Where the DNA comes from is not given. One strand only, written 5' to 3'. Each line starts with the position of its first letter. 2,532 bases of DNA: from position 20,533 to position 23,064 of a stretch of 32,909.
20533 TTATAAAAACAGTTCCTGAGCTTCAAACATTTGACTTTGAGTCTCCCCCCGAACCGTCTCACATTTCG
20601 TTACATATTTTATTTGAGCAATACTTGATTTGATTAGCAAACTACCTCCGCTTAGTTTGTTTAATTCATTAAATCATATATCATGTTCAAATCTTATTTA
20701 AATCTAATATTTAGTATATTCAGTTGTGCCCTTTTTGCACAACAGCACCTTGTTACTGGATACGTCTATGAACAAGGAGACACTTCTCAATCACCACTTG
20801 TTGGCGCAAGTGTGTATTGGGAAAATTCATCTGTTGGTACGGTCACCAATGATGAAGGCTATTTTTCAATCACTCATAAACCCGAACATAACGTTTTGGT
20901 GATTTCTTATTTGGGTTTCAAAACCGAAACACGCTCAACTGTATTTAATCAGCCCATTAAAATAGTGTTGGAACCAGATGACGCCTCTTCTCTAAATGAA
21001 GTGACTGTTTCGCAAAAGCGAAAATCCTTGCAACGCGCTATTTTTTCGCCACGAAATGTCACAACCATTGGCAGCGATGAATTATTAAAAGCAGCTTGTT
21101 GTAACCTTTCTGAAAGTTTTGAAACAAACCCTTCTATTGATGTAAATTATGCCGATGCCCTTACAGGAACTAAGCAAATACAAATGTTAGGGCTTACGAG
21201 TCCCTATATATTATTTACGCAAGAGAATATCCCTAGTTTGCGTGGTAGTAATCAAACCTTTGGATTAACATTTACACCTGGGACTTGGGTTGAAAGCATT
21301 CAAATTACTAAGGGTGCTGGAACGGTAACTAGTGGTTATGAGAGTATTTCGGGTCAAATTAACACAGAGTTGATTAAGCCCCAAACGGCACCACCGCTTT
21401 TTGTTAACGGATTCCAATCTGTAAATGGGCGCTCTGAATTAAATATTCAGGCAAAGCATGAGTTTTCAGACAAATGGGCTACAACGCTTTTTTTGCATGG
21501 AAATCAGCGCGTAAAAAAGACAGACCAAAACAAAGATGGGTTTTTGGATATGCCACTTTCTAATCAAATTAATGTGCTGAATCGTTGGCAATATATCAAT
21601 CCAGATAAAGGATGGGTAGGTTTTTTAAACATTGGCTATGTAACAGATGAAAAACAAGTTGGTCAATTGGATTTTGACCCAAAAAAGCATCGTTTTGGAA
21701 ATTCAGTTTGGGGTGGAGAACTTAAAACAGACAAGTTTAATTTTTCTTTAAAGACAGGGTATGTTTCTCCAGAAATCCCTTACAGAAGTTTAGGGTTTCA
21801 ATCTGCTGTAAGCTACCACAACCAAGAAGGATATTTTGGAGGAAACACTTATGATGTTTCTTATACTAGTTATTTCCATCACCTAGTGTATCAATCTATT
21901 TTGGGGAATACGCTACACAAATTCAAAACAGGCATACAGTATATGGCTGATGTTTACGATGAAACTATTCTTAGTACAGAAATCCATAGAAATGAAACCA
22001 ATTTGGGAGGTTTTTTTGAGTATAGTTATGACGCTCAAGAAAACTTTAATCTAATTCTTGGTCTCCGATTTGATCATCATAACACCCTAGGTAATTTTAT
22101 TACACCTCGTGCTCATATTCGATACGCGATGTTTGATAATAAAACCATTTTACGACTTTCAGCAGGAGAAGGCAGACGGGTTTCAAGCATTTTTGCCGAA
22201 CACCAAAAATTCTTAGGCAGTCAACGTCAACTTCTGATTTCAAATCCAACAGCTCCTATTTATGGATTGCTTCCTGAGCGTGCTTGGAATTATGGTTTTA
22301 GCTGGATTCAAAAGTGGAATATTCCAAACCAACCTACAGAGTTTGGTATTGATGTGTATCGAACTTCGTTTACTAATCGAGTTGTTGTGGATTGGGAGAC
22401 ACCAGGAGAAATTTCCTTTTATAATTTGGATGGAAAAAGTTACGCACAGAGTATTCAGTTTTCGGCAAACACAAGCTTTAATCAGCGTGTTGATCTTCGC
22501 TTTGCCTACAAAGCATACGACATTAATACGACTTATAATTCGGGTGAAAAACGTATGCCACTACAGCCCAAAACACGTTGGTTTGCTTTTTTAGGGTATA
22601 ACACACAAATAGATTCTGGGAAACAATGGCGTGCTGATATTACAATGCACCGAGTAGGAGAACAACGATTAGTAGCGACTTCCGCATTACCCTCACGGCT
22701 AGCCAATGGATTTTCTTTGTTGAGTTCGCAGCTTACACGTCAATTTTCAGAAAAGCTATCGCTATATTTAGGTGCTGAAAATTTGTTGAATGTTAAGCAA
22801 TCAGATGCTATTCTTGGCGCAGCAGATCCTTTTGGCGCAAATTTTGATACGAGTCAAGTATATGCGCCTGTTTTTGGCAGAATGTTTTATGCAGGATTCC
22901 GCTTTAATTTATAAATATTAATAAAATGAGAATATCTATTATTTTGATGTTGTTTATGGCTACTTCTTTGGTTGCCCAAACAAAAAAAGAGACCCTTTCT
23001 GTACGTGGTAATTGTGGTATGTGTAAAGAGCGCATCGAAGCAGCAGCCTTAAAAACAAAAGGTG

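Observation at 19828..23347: Candidate undescribed envelope system: Rrf2 regulator, Cys/His-rich small protein, TonB-dependent receptor and secreted HMA protein in one operon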

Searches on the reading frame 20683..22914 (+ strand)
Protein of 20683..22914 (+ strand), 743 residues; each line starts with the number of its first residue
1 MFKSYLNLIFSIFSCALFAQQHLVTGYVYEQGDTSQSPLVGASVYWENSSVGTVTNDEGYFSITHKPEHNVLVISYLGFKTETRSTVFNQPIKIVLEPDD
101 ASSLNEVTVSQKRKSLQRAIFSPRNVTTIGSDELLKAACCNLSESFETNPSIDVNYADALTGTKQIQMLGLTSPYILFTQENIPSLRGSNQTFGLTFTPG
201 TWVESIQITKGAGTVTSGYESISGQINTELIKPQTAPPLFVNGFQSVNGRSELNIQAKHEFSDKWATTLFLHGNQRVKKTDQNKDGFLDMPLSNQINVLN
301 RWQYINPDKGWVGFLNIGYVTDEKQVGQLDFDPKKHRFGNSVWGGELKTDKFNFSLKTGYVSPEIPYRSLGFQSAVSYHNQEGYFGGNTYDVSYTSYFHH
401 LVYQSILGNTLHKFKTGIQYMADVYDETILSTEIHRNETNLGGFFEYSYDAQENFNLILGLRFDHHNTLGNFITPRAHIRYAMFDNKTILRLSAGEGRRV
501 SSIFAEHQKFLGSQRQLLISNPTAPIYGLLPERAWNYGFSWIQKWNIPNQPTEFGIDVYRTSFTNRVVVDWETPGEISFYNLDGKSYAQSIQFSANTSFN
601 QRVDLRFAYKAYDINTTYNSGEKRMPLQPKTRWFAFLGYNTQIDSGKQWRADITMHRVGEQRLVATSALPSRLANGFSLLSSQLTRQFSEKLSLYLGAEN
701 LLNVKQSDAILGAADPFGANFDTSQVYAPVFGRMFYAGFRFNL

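Call 3: search_protein_families(library=ncbifam, proteins=[window:20683-22914:+], max_evalue=0.01)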
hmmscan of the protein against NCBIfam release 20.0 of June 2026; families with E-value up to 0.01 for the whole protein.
window:20683-22914:+ (743 aa): 9 families
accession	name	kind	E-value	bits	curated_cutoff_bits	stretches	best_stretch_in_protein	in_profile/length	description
TIGR04056.1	OMP_RagA_SusC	subfamily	9.2e-19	67.3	368.25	1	24-147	3-119/981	SusC/RagA family TonB-linked outer membrane protein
NF050067.1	TonBEntbctnRecCfrA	equivalog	1.3e-07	30.3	1200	1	437-489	388-440/698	TonB-dependent ferric enterobactin receptor CfrA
NF010012.0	PRK13486.1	equivalog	0.00018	20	924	1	425-609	368-547/696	TonB-dependent receptor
NF010010.0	PRK13483.1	equivalog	0.00051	18.2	927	1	412-489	340-420/660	ligand-gated channel protein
NF007478.2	PRK10064.1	equivalog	0.00056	18.3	745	0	444-489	365-410/663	catecholate siderophore receptor CirA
NF053692.1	BamP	equivalog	0.0012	18.3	230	1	7-115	6-116/251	BamP family beta-barrel-assembly machinery protein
NF010011.0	PRK13484.1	equivalog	0.0016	16.8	1197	1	444-489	388-433/682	IreA family TonB-dependent siderophore receptor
NF010048.1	PRK13524.1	subfamily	0.0028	16.2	493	1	438-489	432-483/744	FepA family TonB-dependent siderophore receptor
NF010051.0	PRK13528.1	subfamily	0.0067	14.7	583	0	440-487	424-471/727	FepA family TonB-dependent siderophore receptor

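Call 4: search_protein_families(library=pfam, proteins=[window:20683-22914:+], max_evalue=0.01)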
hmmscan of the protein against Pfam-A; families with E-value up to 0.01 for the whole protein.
window:20683-22914:+ (743 aa): 3 families
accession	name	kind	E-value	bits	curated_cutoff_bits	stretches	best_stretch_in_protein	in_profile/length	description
PF13715.12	CarbopepD_reg_2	-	2.6e-15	56.7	32.2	1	25-109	2-88/88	CarboxypepD_reg-like domain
PF13620.12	CarboxypepD_reg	-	5.7e-08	33.4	32.3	1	33-89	8-69/82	Carboxypeptidase regulatory-like domain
PF07715.20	Plug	-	3.5e-07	31.1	23.9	1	122-224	5-106/107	TonB-dependent Receptor Plug Domain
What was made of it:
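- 20683..22914 (+): TonB-dependent receptor, 743 aa. It has a signal peptide, a CarboxypepD_reg-like N-terminal domain (20752-21009), a TonB-box-like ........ (20992-21015), an atypical plug (21046-21354) and a 22-strand barrel. Pfam (call 4).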

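Call 16: find_homologous_proteins(query=window:20683-22911:+, max_evalue=1e-10)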
Query window:20683-22911:+ (743 aa): 8000 proteins with E <= 1e-10 among 8000 candidates; the best 120 are listed.
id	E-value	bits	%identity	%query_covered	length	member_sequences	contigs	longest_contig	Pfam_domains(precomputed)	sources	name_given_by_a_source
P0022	0.0e+0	1616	93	100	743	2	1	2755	PF13715.13,PF07715.21,PF13620.13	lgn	-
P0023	0.0e+0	1405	81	100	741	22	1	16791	PF13715.13,PF07715.21,PF13620.13,PF00593.31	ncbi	ncbi:MAG: TonB-dependent receptor [Flavobacteriaceae bacterium]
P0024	0.0e+0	1393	79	100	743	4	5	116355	PF13715.13,PF07715.21,PF13620.13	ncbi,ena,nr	ncbi:MAG: TonB-dependent receptor [Gammaproteobacteria bacterium]|nr:TonB-dependent receptor [Gammap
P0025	0.0e+0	1369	79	100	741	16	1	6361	PF13715.13,PF07715.21,PF13620.13,PF00593.31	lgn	-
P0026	0.0e+0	1367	79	100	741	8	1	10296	PF13715.13,PF07715.21,PF13620.13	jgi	jgi:outer membrane receptor for ferrienterochelin and colicins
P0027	0.0e+0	1361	78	100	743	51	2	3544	PF13715.13,PF07715.21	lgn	-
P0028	0.0e+0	1358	78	100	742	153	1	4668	PF13715.13,PF07715.21,PF13620.13,PF00593.31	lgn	-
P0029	0.0e+0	1301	75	100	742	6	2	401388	PF13715.13,PF07715.21,PF13620.13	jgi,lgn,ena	-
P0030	0.0e+0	1281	73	100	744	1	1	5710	PF13715.13,PF07715.21,PF13620.13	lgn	-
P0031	0.0e+0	1281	74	100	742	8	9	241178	PF13715.13,PF07715.21,PF13620.13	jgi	jgi:outer membrane receptor for ferrienterochelin and colicins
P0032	0.0e+0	1272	73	100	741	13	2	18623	PF13715.13,PF07715.21,PF13620.13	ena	-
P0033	0.0e+0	1261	72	100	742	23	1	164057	PF13715.13,PF07715.21,PF00593.31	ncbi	-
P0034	0.0e+0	1261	72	100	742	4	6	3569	PF13715.13,PF07715.21,PF13620.13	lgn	-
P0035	0.0e+0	1250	71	100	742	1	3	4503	PF13715.13,PF07715.21,PF00593.31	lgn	-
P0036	0.0e+0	1248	72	100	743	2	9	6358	PF13715.13,PF07715.21,PF13620.13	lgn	-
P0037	0.0e+0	1239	72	100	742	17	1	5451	PF13715.13,PF07715.21,PF13620.13,PF00593.31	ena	-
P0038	0.0e+0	1226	71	99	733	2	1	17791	PF13715.13,PF07715.21,PF00593.31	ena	-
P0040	0.0e+0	1206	70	100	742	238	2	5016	PF13715.13,PF07715.21,PF13620.13,PF00593.31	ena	-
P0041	0.0e+0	1192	68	100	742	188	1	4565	PF13715.13,PF07715.21,PF13620.13,PF00593.31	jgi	jgi:hypothetical protein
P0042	0.0e+0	1183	68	100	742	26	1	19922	PF13715.13,PF07715.21,PF13620.13,PF00593.31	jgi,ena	-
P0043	0.0e+0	1182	68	98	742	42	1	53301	PF13715.13,PF07715.21,PF00593.31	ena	-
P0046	1.2e-263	895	55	100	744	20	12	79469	PF13715.13,PF07715.21,PF00593.31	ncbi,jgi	ncbi:MAG: outer membrane receptor for ferrienterochelin and colicins [Psychroserpens sp.]|jgi:outer 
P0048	2.0e-262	891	53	100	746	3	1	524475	PF13715.13,PF07715.21,PF00593.31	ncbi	-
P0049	6.2e-261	886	54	100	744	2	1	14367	PF13715.13,PF07715.21,PF00593.31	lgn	-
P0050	6.6e-260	883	53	100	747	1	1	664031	PF13715.13,PF07715.21,PF13620.13,PF00593.31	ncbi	-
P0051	3.6e-259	880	53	99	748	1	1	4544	PF13715.13,PF07715.21,PF00593.31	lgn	-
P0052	4.9e-259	880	53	100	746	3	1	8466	PF13715.13,PF07715.21,PF00593.31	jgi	-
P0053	5.0e-259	880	54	99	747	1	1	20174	PF13715.13,PF07715.21,PF00593.31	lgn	-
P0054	6.5e-259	880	54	97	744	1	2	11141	PF13715.13,PF07715.21,PF00593.31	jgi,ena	jgi:outer membrane receptor for ferrienterochelin and colicin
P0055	7.5e-259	879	53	98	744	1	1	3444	PF13715.13,PF07715.21,PF13620.13,PF00593.31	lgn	-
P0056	9.8e-259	879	54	97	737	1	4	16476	PF13715.13,PF07715.21,PF00593.31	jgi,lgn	jgi:outer membrane receptor for ferrienterochelin and colicin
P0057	1.4e-258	878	53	100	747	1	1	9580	PF13715.13,PF07715.21,PF00593.31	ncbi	ncbi:MAG: TonB-dependent receptor [Flavobacteriaceae bacterium]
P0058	1.6e-258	878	54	99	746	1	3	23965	PF13715.13,PF07715.21,PF00593.31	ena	-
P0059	1.7e-258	878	54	99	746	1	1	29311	PF13715.13,PF07715.21,PF00593.31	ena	-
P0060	2.0e-258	878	54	100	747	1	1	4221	PF13715.13,PF07715.21,PF00593.31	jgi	jgi:outer membrane receptor for ferrienterochelin and colicin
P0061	2.6e-258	878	54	99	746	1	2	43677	PF13715.13,PF07715.21,PF00593.31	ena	-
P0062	2.7e-258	878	54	99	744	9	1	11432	PF13715.13,PF07715.21,PF00593.31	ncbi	-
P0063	3.0e-258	877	54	99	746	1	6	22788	PF13715.13,PF07715.21,PF00593.31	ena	-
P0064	3.1e-258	877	53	99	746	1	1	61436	PF13715.13,PF07715.21,PF00593.31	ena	-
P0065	4.3e-258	877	54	97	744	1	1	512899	PF13715.13,PF07715.21,PF00593.31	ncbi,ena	-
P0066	4.6e-258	877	53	100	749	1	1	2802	PF13715.13,PF07715.21,PF00593.31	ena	-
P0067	5.0e-258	877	53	99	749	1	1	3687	PF13715.13,PF07715.21,PF00593.31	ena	-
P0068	5.2e-258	877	52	99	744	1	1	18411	PF13715.13,PF07715.21,PF13620.13,PF00593.31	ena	-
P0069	5.4e-258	877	53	100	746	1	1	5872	PF13715.13,PF07715.21,PF00593.31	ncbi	-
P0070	6.2e-258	876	54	98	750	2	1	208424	PF13715.13,PF07715.21,PF00593.31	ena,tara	tara:strand:+ start:190 stop:2442 length:2253 start_codon:yes stop_codon:yes gene_type:complete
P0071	1.1e-257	875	53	99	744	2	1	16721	PF13715.13,PF07715.21,PF00593.31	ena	-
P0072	1.2e-257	875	53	100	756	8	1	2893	PF13715.13,PF07715.21,PF00593.31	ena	-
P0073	1.9e-257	875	54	99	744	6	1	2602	PF13715.13,PF07715.21,PF00593.31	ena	-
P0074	2.0e-257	875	52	99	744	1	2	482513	PF13715.13,PF07715.21,PF00593.31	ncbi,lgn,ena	-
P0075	2.3e-257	874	54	97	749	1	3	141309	PF13715.13,PF07715.21,PF00593.31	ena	-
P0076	2.4e-257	874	54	97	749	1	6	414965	PF13715.13,PF07715.21,PF00593.31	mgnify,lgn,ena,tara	mgnify:FL=1|tara:strand:+ start:163569 stop:165818 length:2250 start_codon:yes stop_codon:yes gene_t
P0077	2.6e-257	874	53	100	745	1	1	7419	PF13715.13,PF07715.21,PF00593.31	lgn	-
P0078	3.0e-257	874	52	99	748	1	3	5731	PF13715.13,PF07715.21,PF00593.31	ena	-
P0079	3.0e-257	874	53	99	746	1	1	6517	PF13715.13,PF07715.21,PF00593.31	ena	-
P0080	4.0e-257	874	52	100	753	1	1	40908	PF13715.13,PF07715.21,PF00593.31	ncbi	-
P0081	4.4e-257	873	53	99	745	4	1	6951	PF13715.13,PF07715.21,PF00593.31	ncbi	-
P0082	5.2e-257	873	53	100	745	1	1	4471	PF13715.13,PF07715.21,PF00593.31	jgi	-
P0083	5.2e-257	873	54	99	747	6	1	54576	PF13715.13,PF07715.21,PF00593.31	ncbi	ncbi:MAG: TonB-dependent receptor [Bacteroidota bacterium]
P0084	5.6e-257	873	52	99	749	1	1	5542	PF13715.13,PF07715.21,PF00593.31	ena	-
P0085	5.7e-257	873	53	99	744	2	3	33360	PF13715.13,PF07715.21,PF00593.31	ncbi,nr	ncbi:MAG: TonB-dependent receptor [Maribacter sp.]|nr:TonB-dependent receptor [Maribacter sp.]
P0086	5.8e-257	873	54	97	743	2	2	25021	PF13715.13,PF07715.21,PF00593.31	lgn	-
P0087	5.8e-257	873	53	97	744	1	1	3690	PF13715.13,PF07715.21,PF00593.31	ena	-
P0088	5.9e-257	873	53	99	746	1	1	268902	PF13715.13,PF07715.21,PF00593.31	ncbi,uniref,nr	ncbi:TonB-dependent receptor [Cellulophaga sp. Z1A5H]|uniref:TonB-dependent receptor n=1 Tax=Cellulo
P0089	6.0e-257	873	52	99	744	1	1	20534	PF13715.13,PF07715.21,PF00593.31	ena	-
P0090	7.0e-257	873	53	99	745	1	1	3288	PF13715.13,PF07715.21,PF00593.31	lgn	-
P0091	8.8e-257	873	54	97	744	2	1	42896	PF13715.13,PF07715.21,PF00593.31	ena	-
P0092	9.8e-257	872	53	99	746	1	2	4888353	PF13715.13,PF07715.21,PF00593.31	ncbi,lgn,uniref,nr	ncbi:TonB-dependent receptor [Cellulophaga algicola DSM 14237]|uniref:TonB-dependent receptor n=1 Ta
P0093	1.0e-256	872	53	100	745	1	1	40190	PF13715.13,PF07715.21,PF13620.13,PF00593.31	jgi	jgi:outer membrane receptor for ferrienterochelin and colicin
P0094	1.1e-256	872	52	99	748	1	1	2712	PF13715.13,PF07715.21,PF00593.31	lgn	-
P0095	1.1e-256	872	53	100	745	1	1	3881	PF13715.13,PF07715.21,PF13620.13,PF00593.31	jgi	jgi:outer membrane receptor for ferrienterochelin and colicin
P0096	1.1e-256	872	52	99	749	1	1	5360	PF13715.13,PF07715.21,PF00593.31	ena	-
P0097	1.4e-256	872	53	97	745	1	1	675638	PF13715.13,PF07715.21,PF00593.31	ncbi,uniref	ncbi:TonB-dependent receptor domain-containing protein [Maribacter chungangensis]|uniref:TonB-depend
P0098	1.4e-256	872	53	100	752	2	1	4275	PF13715.13,PF07715.21,PF00593.31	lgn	-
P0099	1.4e-256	872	53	99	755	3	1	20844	PF13715.13,PF07715.21,PF00593.31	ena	-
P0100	1.5e-256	872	52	100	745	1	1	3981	PF13715.13,PF07715.21,PF00593.31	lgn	-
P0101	1.6e-256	872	52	99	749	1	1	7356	PF13715.13,PF07715.21,PF00593.31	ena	-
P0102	1.6e-256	872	52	100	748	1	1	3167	PF13715.13,PF07715.21,PF00593.31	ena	-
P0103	1.9e-256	871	52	100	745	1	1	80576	PF13715.13,PF07715.21,PF13620.13,PF00593.31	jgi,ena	jgi:outer membrane receptor for ferrienterochelin and colicin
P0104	1.9e-256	871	53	100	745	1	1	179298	PF13715.13,PF07715.21,PF13620.13,PF00593.31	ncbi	-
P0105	2.0e-256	871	52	99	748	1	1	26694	PF13715.13,PF07715.21,PF00593.31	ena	-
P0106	2.1e-256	871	52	99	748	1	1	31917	PF13715.13,PF07715.21,PF00593.31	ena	-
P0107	2.2e-256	871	53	99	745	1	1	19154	PF13715.13,PF07715.21,PF00593.31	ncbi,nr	ncbi:MAG: TonB-dependent receptor [Maribacter sp.]|nr:TonB-dependent receptor [Maribacter sp.]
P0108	2.3e-256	871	52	100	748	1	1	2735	PF13715.13,PF07715.21,PF00593.31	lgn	-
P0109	3.3e-256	871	52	99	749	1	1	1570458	PF13715.13,PF07715.21,PF00593.31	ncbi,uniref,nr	ncbi:Outer membrane receptor proteins, mostly Fe transport [Cellulophaga tyrosinoxydans]|uniref:Oute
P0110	3.6e-256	870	53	99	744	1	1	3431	PF13715.13,PF07715.21,PF00593.31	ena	-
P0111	3.6e-256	870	52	99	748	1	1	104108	PF13715.13,PF07715.21,PF00593.31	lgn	-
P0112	3.7e-256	870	52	100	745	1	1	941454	PF13715.13,PF07715.21,PF13620.13,PF00593.31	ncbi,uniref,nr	ncbi:TonB-dependent receptor plug domain-containing protein [Maribacter litoralis]|uniref:TonB-depen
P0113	4.0e-256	870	53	99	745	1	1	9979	PF13715.13,PF07715.21,PF00593.31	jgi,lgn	-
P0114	4.1e-256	870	52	99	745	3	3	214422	PF13715.13,PF07715.21,PF00593.31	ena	-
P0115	4.4e-256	870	53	99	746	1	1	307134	PF13715.13,PF07715.21,PF00593.31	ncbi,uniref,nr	ncbi:TonB-dependent receptor [Cellulophaga sp. E16_2]|uniref:TonB-dependent receptor n=1 Tax=Cellulo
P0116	4.8e-256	870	53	99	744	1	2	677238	PF13715.13,PF07715.21,PF00593.31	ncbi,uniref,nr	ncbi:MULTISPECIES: TonB-dependent receptor [Flavobacteriaceae]|uniref:TonB-dependent receptor n=1 Ta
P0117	5.1e-256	870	54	97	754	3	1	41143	PF13715.13,PF07715.21,PF00593.31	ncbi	ncbi:MAG: TonB-dependent receptor [Maribacter sp.]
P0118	5.8e-256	870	52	100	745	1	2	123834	PF13715.13,PF07715.21,PF13620.13,PF00593.31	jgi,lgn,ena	jgi:outer membrane receptor for ferrienterochelin and colicin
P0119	5.9e-256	870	52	100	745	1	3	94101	PF13715.13,PF07715.21,PF00593.31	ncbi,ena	-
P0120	6.0e-256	870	52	100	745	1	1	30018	PF13715.13,PF07715.21,PF13620.13,PF00593.31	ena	-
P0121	6.2e-256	870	53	99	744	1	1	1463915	PF13715.13,PF07715.21,PF00593.31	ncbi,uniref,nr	ncbi:TonB-dependent receptor [Flagellimonas meishanensis]|uniref:TonB-dependent receptor n=1 Tax=Fla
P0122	6.6e-256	870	52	99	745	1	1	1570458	PF13715.13,PF07715.21,PF00593.31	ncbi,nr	ncbi:TonB-dependent receptor [Cellulophaga tyrosinoxydans]|nr:TonB-dependent receptor [Cellulophaga 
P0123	6.6e-256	870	54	97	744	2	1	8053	PF13715.13,PF07715.21,PF00593.31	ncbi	ncbi:MAG: TonB-dependent receptor [Maribacter sp.]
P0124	7.6e-256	869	52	100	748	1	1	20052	PF13715.13,PF07715.21,PF00593.31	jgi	-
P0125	7.8e-256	869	53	99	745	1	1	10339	PF13715.13,PF07715.21,PF00593.31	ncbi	-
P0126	8.7e-256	869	52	100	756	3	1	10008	PF13715.13,PF07715.21,PF00593.31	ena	-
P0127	9.2e-256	869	54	97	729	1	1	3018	PF13715.13,PF07715.21,PF00593.31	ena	-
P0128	1.1e-255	869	52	100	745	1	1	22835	PF13715.13,PF07715.21,PF13620.13,PF00593.31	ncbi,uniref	ncbi:MAG: TonB-dependent receptor [Maribacter litoralis]|uniref:TonB-dependent receptor plug domain-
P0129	1.1e-255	869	53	97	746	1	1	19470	PF13715.13,PF07715.21,PF00593.31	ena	-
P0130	1.1e-255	869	53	97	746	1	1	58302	PF13715.13,PF07715.21,PF00593.31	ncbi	-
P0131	1.2e-255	869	54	97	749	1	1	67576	PF13715.13,PF07715.21,PF00593.31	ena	-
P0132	1.2e-255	869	53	100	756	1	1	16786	PF13715.13,PF07715.21,PF00593.31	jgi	-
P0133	1.5e-255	868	53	99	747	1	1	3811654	PF13715.13,PF07715.21,PF00593.31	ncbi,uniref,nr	ncbi:TonB-dependent receptor [Allomuricauda sp. SCSIO 65647]|uniref:TonB-dependent receptor n=1 Tax=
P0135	1.8e-255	868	53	97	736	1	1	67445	PF13715.13,PF07715.21,PF13620.13,PF00593.31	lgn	-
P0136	2.1e-255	868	53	100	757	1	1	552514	PF13715.13,PF07715.21,PF00593.31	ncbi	-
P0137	2.2e-255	868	53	99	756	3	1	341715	PF13715.13,PF07715.21,PF00593.31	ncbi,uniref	ncbi:TonB-dependent receptor domain-containing protein [Maribacter sp. 2308TA10-17]|uniref:TonB-depe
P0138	2.6e-255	868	53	99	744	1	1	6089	PF13715.13,PF07715.21,PF00593.31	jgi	-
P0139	2.6e-255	868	54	95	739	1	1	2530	PF13715.13,PF07715.21,PF00593.31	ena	-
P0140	2.7e-255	868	53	99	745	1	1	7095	PF13715.13,PF07715.21,PF00593.31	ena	-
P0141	2.9e-255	867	53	97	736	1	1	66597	PF13715.13,PF07715.21,PF13620.13,PF00593.31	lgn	-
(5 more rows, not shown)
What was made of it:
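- On TonB-dependent receptor: PF00593 is precomputed on many homologues (call 16).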

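Call 17: find_encoding_contigs(protein=P0092, flank=8000, max_places=1)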
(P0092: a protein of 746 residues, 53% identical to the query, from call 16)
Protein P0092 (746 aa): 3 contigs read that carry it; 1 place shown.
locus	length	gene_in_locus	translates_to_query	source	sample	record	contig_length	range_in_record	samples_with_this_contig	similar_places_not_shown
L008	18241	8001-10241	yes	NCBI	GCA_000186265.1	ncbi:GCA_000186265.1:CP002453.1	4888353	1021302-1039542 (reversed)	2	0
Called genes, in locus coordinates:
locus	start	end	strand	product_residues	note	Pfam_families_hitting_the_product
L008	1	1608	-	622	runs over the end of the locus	PF03717:PBP_dimer, PF00905:Transpeptidase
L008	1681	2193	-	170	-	-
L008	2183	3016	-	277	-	PF04085:MreC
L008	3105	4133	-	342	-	PF00022:Actin (weak), PF06723:MreB_Mbl, PF11104:PilM_2 (faint), PF00012:HSP70, PF14450:FtsA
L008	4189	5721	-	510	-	PF02142:MGS, PF01808:AICARFT_IMPCHas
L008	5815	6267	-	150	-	PF01590:GAF, PF13185:GAF_2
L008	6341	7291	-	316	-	-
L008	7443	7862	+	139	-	PF26622:DUF8199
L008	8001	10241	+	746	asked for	PF13715:CarbopepD_reg_2, PF07715:Plug (weak), PF00593:TonB_dep_Rec_b-barrel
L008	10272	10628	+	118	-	-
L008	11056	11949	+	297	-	PF12762:DDE_Tnp_IS1595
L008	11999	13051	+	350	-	-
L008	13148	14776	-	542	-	PF00118:Cpn60_TCP1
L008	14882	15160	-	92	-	PF00166:Cpn10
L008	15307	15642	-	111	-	PF03840:SecG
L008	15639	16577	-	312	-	-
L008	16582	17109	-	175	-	PF04390:LptE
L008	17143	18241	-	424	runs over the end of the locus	PF00158:Sigma54_activat, PF14532:Sigma54_activ_2, PF07724:AAA_2 (weak), PF07728:AAA_5 (weak), PF25601:AAA_lid_14, PF02954:HTH_8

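Call 18: find_encoding_contigs(protein=P0121, flank=8000, max_places=1)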
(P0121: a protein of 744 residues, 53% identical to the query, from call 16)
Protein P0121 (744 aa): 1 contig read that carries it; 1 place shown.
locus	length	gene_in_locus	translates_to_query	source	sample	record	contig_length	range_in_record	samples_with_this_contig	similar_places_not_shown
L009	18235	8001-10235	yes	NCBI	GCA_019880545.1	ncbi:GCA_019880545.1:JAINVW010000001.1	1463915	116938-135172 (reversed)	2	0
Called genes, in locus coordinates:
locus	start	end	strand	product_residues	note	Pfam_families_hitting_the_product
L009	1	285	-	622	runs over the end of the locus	PF03717:PBP_dimer, PF00905:Transpeptidase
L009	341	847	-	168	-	-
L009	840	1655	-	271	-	PF04085:MreC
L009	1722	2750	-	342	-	PF00022:Actin (faint), PF06723:MreB_Mbl, PF00012:HSP70 (weak), PF11104:PilM_2 (faint), PF14450:FtsA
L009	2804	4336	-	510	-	PF02142:MGS, PF01808:AICARFT_IMPCHas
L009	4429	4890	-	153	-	PF13185:GAF_2, PF01590:GAF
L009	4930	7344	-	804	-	-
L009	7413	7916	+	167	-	PF26622:DUF8199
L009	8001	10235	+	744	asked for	PF13715:CarbopepD_reg_2, PF07715:Plug (weak), PF00593:TonB_dep_Rec_b-barrel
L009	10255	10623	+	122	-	-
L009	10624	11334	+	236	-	PF00403:HMA, PF07291:MauE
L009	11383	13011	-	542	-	PF00118:Cpn60_TCP1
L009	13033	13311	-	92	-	PF00166:Cpn10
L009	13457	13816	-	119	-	PF03840:SecG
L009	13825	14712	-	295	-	-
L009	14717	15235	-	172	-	PF04390:LptE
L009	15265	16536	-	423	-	PF00158:Sigma54_activat, PF14532:Sigma54_activ_2, PF07724:AAA_2 (weak), PF07728:AAA_5 (weak), PF25601:AAA_lid_14, PF02954:HTH_8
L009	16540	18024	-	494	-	PF00919:UPF0004, PF04055:Radical_SAM, PF01938:TRAM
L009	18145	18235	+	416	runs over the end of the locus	PF08309:LVIVD (faint)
